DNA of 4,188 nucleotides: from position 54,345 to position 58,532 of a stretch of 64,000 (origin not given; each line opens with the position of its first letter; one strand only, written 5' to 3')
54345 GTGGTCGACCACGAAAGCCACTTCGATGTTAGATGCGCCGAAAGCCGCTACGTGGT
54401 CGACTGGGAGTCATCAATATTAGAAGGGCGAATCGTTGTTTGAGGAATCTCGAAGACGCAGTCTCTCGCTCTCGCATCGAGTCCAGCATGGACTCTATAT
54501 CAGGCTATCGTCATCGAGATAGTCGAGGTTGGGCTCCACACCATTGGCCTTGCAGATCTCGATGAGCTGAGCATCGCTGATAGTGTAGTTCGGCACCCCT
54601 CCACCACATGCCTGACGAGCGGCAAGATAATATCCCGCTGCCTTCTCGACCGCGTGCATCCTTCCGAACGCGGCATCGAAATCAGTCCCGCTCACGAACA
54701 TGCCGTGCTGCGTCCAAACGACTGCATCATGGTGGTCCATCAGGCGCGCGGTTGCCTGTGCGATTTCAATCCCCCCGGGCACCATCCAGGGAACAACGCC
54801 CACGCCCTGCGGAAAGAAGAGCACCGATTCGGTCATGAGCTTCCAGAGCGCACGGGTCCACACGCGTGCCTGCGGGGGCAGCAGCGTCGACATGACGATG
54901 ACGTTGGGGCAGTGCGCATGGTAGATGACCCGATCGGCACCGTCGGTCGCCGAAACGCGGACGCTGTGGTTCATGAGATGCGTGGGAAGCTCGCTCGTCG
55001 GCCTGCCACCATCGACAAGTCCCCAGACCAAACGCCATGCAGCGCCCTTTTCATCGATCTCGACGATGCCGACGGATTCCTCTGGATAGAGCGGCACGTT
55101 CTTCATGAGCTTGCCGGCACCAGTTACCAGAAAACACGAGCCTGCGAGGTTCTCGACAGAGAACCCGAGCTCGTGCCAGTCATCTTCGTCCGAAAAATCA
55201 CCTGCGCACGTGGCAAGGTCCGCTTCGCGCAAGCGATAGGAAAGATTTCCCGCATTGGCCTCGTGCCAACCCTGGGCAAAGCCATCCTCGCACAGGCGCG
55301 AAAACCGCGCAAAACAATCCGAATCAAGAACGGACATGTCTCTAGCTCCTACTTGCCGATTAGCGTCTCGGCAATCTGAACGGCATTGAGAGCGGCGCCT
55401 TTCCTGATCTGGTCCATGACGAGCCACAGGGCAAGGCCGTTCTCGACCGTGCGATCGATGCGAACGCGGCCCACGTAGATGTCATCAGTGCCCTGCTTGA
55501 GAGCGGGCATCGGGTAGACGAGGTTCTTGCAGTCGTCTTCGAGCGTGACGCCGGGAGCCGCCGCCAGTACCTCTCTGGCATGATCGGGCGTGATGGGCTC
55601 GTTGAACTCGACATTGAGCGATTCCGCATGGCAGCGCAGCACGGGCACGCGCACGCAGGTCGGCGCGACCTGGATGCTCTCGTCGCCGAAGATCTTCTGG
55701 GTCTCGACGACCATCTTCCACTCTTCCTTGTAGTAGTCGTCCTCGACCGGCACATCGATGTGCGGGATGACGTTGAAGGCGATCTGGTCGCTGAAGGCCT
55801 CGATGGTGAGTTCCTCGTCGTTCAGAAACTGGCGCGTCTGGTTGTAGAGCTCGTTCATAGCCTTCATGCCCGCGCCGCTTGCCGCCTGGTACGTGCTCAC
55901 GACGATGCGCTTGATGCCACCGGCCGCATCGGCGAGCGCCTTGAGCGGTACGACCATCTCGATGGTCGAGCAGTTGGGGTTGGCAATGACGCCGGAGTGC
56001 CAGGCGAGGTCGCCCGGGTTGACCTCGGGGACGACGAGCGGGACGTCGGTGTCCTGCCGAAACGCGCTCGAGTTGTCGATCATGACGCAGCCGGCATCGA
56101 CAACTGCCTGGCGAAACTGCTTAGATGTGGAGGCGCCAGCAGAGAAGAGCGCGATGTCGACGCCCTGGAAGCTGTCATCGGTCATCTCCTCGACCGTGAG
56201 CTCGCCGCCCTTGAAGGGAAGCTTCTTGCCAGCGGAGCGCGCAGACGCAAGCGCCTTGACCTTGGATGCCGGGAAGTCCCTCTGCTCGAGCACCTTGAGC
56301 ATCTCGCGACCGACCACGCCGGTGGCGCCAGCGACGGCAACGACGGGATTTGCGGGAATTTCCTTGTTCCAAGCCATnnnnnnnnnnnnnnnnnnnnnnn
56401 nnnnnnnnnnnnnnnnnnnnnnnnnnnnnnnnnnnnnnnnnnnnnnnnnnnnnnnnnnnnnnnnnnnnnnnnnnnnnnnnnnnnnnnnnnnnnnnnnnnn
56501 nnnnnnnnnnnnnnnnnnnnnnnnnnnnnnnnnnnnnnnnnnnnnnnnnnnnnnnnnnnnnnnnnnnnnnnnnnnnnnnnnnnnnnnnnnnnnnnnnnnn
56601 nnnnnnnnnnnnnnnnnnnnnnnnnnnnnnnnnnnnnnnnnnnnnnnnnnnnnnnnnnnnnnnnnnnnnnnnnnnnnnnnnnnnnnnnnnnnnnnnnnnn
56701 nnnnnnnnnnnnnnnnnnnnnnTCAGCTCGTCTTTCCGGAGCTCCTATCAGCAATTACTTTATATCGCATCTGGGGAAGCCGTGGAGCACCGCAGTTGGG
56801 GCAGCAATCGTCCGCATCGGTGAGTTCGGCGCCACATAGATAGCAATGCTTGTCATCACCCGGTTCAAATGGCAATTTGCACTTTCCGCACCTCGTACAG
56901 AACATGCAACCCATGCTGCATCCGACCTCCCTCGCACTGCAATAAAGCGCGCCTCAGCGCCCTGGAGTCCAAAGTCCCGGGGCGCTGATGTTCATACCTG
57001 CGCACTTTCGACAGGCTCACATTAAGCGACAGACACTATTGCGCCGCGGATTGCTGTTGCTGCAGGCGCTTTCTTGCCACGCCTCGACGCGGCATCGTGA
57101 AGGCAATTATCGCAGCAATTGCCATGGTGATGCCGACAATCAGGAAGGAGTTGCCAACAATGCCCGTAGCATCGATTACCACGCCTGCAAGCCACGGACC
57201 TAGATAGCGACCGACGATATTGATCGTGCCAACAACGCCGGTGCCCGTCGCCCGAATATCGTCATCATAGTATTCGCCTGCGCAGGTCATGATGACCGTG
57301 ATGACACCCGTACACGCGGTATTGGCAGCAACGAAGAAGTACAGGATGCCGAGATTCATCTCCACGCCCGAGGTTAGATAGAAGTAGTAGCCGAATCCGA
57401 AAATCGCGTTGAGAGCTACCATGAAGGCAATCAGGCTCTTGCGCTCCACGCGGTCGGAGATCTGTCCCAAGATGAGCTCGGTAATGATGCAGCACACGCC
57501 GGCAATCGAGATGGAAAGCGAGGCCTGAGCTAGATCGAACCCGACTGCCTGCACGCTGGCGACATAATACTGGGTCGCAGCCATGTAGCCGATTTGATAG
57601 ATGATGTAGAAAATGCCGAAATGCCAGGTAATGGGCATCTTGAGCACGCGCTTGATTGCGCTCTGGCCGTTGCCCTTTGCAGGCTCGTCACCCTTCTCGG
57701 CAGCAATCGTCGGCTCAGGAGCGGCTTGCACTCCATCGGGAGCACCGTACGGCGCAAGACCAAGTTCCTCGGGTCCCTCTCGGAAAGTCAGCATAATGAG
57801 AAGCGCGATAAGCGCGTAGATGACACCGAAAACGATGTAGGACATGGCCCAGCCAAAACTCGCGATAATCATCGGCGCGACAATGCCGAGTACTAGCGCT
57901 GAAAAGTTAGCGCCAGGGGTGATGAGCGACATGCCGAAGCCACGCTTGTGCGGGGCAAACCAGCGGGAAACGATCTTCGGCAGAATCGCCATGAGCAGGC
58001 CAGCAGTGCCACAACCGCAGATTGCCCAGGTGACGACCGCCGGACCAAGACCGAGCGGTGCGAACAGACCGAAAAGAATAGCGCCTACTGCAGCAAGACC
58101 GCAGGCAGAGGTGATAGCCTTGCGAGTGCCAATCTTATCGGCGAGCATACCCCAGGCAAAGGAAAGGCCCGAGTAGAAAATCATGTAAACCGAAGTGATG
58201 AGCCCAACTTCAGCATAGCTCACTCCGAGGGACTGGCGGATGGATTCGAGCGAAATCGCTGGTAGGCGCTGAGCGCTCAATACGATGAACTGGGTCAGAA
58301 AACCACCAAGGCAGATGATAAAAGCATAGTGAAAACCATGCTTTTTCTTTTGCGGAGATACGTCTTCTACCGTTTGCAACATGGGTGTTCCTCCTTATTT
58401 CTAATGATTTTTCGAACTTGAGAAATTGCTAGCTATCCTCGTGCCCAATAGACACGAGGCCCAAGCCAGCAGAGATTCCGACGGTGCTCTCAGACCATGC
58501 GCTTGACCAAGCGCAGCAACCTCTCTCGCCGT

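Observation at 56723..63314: Lower-GC cassette bracketed by the two Family C copies: cytoplasmic bis-MGD enzyme, Fe-S subunit, MFS transporter and membrane LuxR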

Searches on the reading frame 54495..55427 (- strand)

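Call 74: search_protein_families(library=pfam, proteins=[window:54495-55427:-], max_evalue=0.01)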
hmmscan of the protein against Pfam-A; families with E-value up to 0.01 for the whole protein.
window:54495-55427:- (310 aa): 1 family
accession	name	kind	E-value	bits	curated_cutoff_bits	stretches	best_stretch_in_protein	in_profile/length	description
PF00596.27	Aldolase_II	-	1.8e-22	80.6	22.2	1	44-267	5-182/183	Class II Aldolase and Adducin N-terminal domain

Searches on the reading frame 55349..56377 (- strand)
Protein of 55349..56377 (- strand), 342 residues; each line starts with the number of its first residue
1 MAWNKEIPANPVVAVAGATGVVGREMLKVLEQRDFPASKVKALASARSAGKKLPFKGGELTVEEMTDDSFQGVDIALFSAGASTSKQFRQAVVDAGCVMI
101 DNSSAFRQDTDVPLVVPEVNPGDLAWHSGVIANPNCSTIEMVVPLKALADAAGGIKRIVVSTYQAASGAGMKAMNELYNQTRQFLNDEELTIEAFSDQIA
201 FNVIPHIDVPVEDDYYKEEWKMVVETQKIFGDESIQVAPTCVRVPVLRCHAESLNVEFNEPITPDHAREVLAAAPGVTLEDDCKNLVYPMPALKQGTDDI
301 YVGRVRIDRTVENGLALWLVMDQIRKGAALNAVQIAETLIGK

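Call 34: find_encoding_contigs(protein=window:55349-56377:-, flank=10000, max_places=10)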
Protein window:55349-56377:- (342 aa): 3 contigs read that carry it; 3 places shown.
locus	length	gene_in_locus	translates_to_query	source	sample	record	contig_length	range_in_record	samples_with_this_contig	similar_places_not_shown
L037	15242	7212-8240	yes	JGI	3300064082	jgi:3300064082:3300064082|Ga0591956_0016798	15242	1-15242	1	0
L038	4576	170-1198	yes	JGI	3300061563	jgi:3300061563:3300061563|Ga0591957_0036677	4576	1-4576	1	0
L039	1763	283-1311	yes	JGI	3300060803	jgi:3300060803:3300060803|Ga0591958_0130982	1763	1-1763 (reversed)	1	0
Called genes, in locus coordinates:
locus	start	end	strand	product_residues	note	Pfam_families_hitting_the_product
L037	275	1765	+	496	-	PF00196:GerE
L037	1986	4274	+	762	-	PF04879:Molybdop_Fe4S4, PF00384:Molybdopterin, PF01568:Molydop_binding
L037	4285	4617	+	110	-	-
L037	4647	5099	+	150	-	-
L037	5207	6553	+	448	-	PF00083:Sugar_tr (faint), PF07690:MFS_1, PF12832:MFS_1_like (faint), PF07690:MFS_1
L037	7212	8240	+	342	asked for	PF01118:Semialdhyde_dh, PF02774:Semialdhyde_dhC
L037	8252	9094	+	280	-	PF00596:Aldolase_II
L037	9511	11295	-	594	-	PF00999:Na_H_Exchanger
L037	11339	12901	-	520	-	PF00196:GerE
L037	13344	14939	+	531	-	PF00939:Na_sulph_symp, PF03600:CitMHS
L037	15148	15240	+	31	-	?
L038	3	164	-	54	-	?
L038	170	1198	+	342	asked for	PF01118:Semialdhyde_dh, PF02774:Semialdhyde_dhC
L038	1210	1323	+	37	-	-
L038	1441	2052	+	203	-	PF00596:Aldolase_II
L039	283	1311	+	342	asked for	PF01118:Semialdhyde_dh, PF02774:Semialdhyde_dhC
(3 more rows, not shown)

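Call 80: search_protein_families(library=pfam, proteins=[P0200, P0203, P0205, P0206, P0210, P0214], max_evalue=0.01)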
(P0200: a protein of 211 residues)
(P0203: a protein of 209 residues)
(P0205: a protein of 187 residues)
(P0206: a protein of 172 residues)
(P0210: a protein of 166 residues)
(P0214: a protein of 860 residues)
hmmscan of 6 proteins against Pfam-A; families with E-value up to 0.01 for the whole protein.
P0200 (211 aa): 1 family
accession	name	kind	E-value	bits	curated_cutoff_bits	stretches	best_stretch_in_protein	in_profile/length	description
PF07906.18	Toxin_15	-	0.0046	17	25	1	70-149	151-233/278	ShET2 enterotoxin, N-terminal region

P0203 (209 aa): 0 families

P0205 (187 aa): 0 families

P0206 (172 aa): 0 families

P0210 (166 aa): 1 family
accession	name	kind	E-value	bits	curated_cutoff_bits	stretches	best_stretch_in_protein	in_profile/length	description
PF09413.15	DUF2007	-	0.0012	19.4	25.7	1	37-92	17-64/66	Putative prokaryotic signal transducing protein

P0214 (860 aa): 10 families
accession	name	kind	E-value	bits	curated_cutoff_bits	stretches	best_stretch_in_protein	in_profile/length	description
PF03630.20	Fumble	-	5.2e-13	49.3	28.5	0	80-125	96-140/334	Fumble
PF01282.25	Ribosomal_S24e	-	1.2e-10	41.8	24.5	0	75-102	54-81/95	Ribosomal protein S24e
PF20452.3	Calmod_bind_C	-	8.3e-10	39.1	24.2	0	90-113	31-54/62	Calmodulin binding protein C-terminal domain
PF03495.19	Binary_toxB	-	3.4e-07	30.8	25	0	105-128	33-56/78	Clostridial binary toxin B/anthrax toxin PA Ca-binding domain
PF23650.1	DUF7148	-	2.9e-06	27.9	27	0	67-101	84-118/121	Domain of unknown function (DUF7148)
PF16087.11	DUF4817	-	1.1e-05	25.5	22.6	0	90-106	13-29/55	Helix-turn-helix domain (DUF4817)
PF17255.8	EbsA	-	7.7e-05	23.5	25.9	0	213-247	19-51/133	EbsA-like protein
PF05535.17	Chromadorea_ALT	-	9.3e-05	23.1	25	0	103-126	4-27/78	Chromadorea ALT protein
PF07194.16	P2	-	0.00044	20.7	23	0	84-112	1-29/81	P2 response regulator binding domain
PF18756.6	Nmad4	-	0.0026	18.5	27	0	589-621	24-56/87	Nucleotide modification associated domain 4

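Call 85: find_homologous_proteins(query=window:55349-56377:-, max_evalue=1e-100)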
Query window:55349-56377:- (342 aa): 3543 proteins with E <= 1e-100 among 8000 candidates; the best 120 are listed.
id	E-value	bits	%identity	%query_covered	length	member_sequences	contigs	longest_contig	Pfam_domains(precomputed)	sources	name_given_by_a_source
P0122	7.4e-224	760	100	100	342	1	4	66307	PF02774.24,PF01118.31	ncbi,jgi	ncbi:MAG: aspartate-semialdehyde dehydrogenase [Coriobacteriales bacterium]|jgi:aspartate-semialdehy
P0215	6.7e-198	674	89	99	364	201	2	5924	PF02774.24,PF01118.31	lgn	-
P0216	3.3e-189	646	86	99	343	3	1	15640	PF02774.24,PF01118.31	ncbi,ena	-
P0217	1.9e-188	643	86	99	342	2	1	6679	PF02774.24,PF01118.31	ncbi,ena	-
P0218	3.0e-188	643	86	99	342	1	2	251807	PF02774.24,PF01118.31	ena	-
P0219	5.7e-186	635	84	99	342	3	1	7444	PF02774.24,PF01118.31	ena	-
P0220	6.4e-185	632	83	99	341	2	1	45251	PF02774.24,PF01118.31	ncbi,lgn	-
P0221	8.0e-185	631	85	99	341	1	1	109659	PF02774.24,PF01118.31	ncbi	-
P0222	1.2e-184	631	83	99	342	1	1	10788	PF02774.24,PF01118.31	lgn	-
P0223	1.2e-184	631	83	99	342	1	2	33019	PF02774.24,PF01118.31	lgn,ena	-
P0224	1.7e-184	630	84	99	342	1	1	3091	PF02774.24,PF01118.31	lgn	-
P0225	1.1e-183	628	83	99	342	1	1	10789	PF02774.24,PF01118.31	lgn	-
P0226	1.2e-183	628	83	99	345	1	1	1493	PF02774.24,PF01118.31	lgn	-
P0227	2.1e-183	627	83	99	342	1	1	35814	PF02774.24,PF01118.31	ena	-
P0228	4.3e-182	622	82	99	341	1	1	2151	PF02774.24,PF01118.31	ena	-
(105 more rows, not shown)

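Call 86: find_encoding_contigs(protein=P0218, flank=10000, max_places=2)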
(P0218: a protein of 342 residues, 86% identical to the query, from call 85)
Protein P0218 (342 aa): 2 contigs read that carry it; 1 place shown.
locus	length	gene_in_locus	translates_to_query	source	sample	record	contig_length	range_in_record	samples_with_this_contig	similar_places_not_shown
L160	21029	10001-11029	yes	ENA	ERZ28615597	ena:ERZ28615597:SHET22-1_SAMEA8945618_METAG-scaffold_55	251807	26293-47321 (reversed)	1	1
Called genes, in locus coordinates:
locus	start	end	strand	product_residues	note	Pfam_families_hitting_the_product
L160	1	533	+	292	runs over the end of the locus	PF04976:DmsC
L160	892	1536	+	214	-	PF00440:TetR_N, PF14278:TetR_C_8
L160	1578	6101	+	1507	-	PF01869:BcrAD_BadFG, PF09989:DUF2229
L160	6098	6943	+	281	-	PF05681:Fumerase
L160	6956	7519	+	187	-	PF05683:Fumerase_C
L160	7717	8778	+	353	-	PF03486:HI0933_like, PF22780:HI0933_like_1st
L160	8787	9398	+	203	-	PF01928:CYTH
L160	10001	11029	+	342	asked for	PF01118:Semialdhyde_dh, PF02774:Semialdhyde_dhC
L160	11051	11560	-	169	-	-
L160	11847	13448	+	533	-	PF02554:CstA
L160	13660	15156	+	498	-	PF00224:PK, PF03328:HpcH_HpaI (weak), PF02887:PK_C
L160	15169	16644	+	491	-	PF00370:FGGY_N, PF02782:FGGY_C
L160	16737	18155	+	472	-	PF11762:Arabinose_Iso_C (faint), PF02952:Fucose_iso_C (weak)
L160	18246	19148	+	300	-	PF00596:Aldolase_II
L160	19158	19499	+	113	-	PF05336:rhaM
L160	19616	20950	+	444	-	PF00083:Sugar_tr, PF07690:MFS_1, PF00083:Sugar_tr (weak)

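Call 87: find_encoding_contigs(protein=P0221, flank=10000, max_places=2)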
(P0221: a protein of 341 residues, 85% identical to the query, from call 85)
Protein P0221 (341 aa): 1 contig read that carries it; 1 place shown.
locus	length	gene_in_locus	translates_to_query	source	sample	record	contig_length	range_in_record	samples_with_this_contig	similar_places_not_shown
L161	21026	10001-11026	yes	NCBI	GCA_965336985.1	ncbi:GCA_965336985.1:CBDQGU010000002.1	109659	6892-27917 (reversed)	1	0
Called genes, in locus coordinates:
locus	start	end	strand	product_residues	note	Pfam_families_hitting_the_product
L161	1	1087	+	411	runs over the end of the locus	PF00890:FAD_binding_2 (weak), PF01266:DAO (weak), PF03486:HI0933_like, PF07992:Pyr_redox_2, PF12831:FAD_oxidored, PF13450:NAD_binding_8 (weak), PF13454:NAD_binding_9 (weak), PF22780:HI0933_like_1st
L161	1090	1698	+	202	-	PF01928:CYTH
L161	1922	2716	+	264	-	PF00230:MIP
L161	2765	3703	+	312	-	PF13847:Methyltransf_31, PF08241:Methyltransf_11, PF08242:Methyltransf_12 (weak), PF13649:Methyltransf_25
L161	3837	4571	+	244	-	PF18978:DUF5714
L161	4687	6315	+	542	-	PF00496:SBP_bac_5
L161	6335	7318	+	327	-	PF19300:BPD_transp_1_N (weak), PF00528:BPD_transp_1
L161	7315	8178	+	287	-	PF00528:BPD_transp_1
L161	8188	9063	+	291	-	PF00005:ABC_tran, PF13304:AAA_21 (faint)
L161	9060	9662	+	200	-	PF00005:ABC_tran, PF13401:AAA_22 (weak)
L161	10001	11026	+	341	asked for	PF01118:Semialdhyde_dh, PF02774:Semialdhyde_dhC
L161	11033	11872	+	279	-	PF00596:Aldolase_II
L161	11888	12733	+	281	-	PF05681:Fumerase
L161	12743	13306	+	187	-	PF05683:Fumerase_C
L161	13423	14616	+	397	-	PF00390:malic, PF03949:Malic_M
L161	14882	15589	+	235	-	PF00514:Arm (faint), PF02985:HEAT (faint), PF12717:Cnd1 (faint), PF13513:HEAT_EZ (faint), PF13646:HEAT_2, PF03130:HEAT_PBS (faint), PF13646:HEAT_2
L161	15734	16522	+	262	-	PF00005:ABC_tran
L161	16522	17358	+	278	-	PF01061:ABC2_membrane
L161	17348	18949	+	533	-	PF03816:LytR_cpsA_psr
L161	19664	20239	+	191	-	-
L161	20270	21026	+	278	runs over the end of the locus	PF00005:ABC_tran, PF13304:AAA_21 (weak), PF02463:SMC_N (weak)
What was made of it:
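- On Composite transposon / mobile cassette: Relatives have different genes upstream of asd (calls 86, 87).
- The two relatives examined, L160 and L161, carry different genes directly upstream of asd (calls 86, 87).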

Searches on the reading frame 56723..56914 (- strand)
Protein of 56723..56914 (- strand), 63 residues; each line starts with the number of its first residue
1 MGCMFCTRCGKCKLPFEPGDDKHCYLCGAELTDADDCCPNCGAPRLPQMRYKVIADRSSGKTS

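Call 4: search_protein_families(library=pfam, proteins=[window:56723-56914:-], max_evalue=0.01)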
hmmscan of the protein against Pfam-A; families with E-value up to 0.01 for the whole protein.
window:56723-56914:- (63 aa): 2 families
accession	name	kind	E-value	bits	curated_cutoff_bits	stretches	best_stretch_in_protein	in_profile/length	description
PF12773.13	DZR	-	0.0036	17.9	27.3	1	9-45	1-34/45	Double zinc ribbon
PF13240.11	Zn_Ribbon_1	-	0.0082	16.4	25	0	27-44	5-22/23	zinc-ribbon domain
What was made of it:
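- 56723..56914 (-): 63-aa Cys-rich (double zinc-ribbon-like) ORF with its own GGGAGG ribosome-binding site. It is probably not part of the module. Weak DZR/Zn_Ribbon_1 hits, E=0.004-0.008 (call 4).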

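Call 8: search_protein_families(library=ncbifam, proteins=[window:56723-56914:-], max_evalue=0.01)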
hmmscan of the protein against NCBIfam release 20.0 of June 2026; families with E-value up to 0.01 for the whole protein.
window:56723-56914:- (63 aa): 0 families

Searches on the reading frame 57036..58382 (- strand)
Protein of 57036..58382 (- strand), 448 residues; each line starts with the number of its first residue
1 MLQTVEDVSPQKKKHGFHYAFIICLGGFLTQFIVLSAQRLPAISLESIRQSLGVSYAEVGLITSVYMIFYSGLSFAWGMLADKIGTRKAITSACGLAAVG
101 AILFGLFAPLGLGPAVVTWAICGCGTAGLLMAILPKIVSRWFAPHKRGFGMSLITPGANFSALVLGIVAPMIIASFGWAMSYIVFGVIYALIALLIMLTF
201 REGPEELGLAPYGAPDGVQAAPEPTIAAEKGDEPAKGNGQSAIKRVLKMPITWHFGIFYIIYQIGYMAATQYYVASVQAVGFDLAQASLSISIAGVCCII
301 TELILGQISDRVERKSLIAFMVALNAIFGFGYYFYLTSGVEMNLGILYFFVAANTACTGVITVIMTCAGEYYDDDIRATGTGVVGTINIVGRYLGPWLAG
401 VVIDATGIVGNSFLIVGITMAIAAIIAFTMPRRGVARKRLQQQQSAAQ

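Call 4: search_protein_families(library=pfam, proteins=[window:57036-58382:-], max_evalue=0.01)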
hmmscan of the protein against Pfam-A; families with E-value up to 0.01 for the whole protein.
window:57036-58382:- (448 aa): 4 families
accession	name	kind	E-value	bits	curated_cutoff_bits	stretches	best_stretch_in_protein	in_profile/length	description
PF07690.21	MFS_1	-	2.7e-52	178.3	33.4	2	28-359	2-310/347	Major Facilitator Superfamily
PF12832.13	MFS_1_like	-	1.1e-07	31.7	25.2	1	50-407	27-366/373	MFS_1 like family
PF00083.30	Sugar_tr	-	4.1e-06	26.4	22.3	1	47-200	279-437/452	Sugar (and other) transporter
PF19626.4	DUF6131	-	0.0077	16.9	25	1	163-203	9-49/59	Family of unknown function (DUF6131)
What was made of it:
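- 57036..58382 (-): MFS transporter (448 aa), closest to organic-anion (ACS-type) subfamilies. It is the predicted importer of the substrate. MFS_1 E=2.7e-52 (call 4).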

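Call 8: search_protein_families(library=ncbifam, proteins=[window:57036-58382:-], max_evalue=0.01)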
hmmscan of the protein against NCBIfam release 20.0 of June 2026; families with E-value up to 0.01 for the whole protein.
window:57036-58382:- (448 aa): 17 families
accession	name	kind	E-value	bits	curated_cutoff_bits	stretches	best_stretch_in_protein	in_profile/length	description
TIGR00893.1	2A0114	subfamily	6.5e-27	94.5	395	1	46-429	18-397/399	D-galactonate transporter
TIGR00881.1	2A0104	subfamily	1.4e-25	90.1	407.75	1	28-407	1-374/379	phosphoglycerate transporter protein PgtP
NF049980.1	SfMCT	equivalog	1.1e-24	86.9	320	1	46-418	26-377/378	L-lactate MFS transporter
TIGR00895.1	2A0115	subfamily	1.6e-20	73.4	418.55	1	40-403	35-398/398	aromatic acid/H+ symport family MFS transporter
NF008661.1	PRK11663.1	subfamily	1.9e-16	60.2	564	1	46-426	54-426/439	MFS transporter family glucose-6-phosphate receptor UhpC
TIGR00890.1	2A0111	subfamily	4.4e-16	58.8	374.85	2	39-195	221-376/377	oxalate/formate antiport family MFS transporter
TIGR00886.1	2A0108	subfamily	3.7e-13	49.3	311.7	1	25-361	7-341/368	NarK family nitrate/nitrite MFS transporter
TIGR00896.1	CynX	subfamily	8.3e-13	48.1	406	1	45-407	23-350/355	CynX/NimT family MFS transporter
NF038246.1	bile_salt_MFS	equivalog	1.8e-12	46.9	400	1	19-428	2-397/408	conjugated bile salt MFS transporter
TIGR00894.1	2A0114euk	subfamily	7.4e-09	34.6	626.45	1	60-205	79-224/465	Na(+)-dependent inorganic phosphate cotransporter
NF008654.0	PRK11652.1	equivalog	6.4e-08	31.9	479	1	41-203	28-187/397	multidrug efflux MFS transporter EmrD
NF007256.0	PRK09705.1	subfamily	2e-06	27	312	1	45-195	32-178/393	cyanate transporter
NF008586.0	PRK11551.1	equivalog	2.5e-06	26.7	410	1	44-435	37-400/406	3-(3-hydroxy-phenyl)propionate transporter MhpT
NF053757.1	BclibactTpBcbE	equivalog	1.9e-05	23.8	600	2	286-432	38-183/394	bacillibactin exporter BcbE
NF012180.1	tet_MFS_43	exception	2.5e-05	23.5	999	1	21-198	20-191/484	tetracycline efflux MFS transporter Tet(43)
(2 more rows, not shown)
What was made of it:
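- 57036..58382 (-): The best NCBIfam subfamilies are D-galactonate, phosphoglycerate, L-lactate and aromatic acid/H+ symport, all below cutoff (call 8).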

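Call 80: search_protein_families(library=pfam, proteins=[P0200, P0203, P0205, P0206, P0210, P0214], max_evalue=0.01)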
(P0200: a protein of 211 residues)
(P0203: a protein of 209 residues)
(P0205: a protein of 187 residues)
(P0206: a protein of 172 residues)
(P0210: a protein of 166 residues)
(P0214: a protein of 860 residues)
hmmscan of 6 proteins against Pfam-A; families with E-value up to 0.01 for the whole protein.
P0200 (211 aa): 1 family
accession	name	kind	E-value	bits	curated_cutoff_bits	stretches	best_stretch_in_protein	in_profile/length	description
PF07906.18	Toxin_15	-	0.0046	17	25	1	70-149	151-233/278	ShET2 enterotoxin, N-terminal region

P0203 (209 aa): 0 families

P0205 (187 aa): 0 families

P0206 (172 aa): 0 families

P0210 (166 aa): 1 family
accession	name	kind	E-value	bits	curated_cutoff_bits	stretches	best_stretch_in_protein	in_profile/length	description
PF09413.15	DUF2007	-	0.0012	19.4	25.7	1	37-92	17-64/66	Putative prokaryotic signal transducing protein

P0214 (860 aa): 10 families
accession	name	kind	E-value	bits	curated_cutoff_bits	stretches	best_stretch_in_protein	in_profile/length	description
PF03630.20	Fumble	-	5.2e-13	49.3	28.5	0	80-125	96-140/334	Fumble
PF01282.25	Ribosomal_S24e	-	1.2e-10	41.8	24.5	0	75-102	54-81/95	Ribosomal protein S24e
PF20452.3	Calmod_bind_C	-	8.3e-10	39.1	24.2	0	90-113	31-54/62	Calmodulin binding protein C-terminal domain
PF03495.19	Binary_toxB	-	3.4e-07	30.8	25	0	105-128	33-56/78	Clostridial binary toxin B/anthrax toxin PA Ca-binding domain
PF23650.1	DUF7148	-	2.9e-06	27.9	27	0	67-101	84-118/121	Domain of unknown function (DUF7148)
PF16087.11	DUF4817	-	1.1e-05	25.5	22.6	0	90-106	13-29/55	Helix-turn-helix domain (DUF4817)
PF17255.8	EbsA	-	7.7e-05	23.5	25.9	0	213-247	19-51/133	EbsA-like protein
PF05535.17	Chromadorea_ALT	-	9.3e-05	23.1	25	0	103-126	4-27/78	Chromadorea ALT protein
PF07194.16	P2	-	0.00044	20.7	23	0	84-112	1-29/81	P2 response regulator binding domain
PF18756.6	Nmad4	-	0.0026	18.5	27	0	589-621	24-56/87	Nucleotide modification associated domain 4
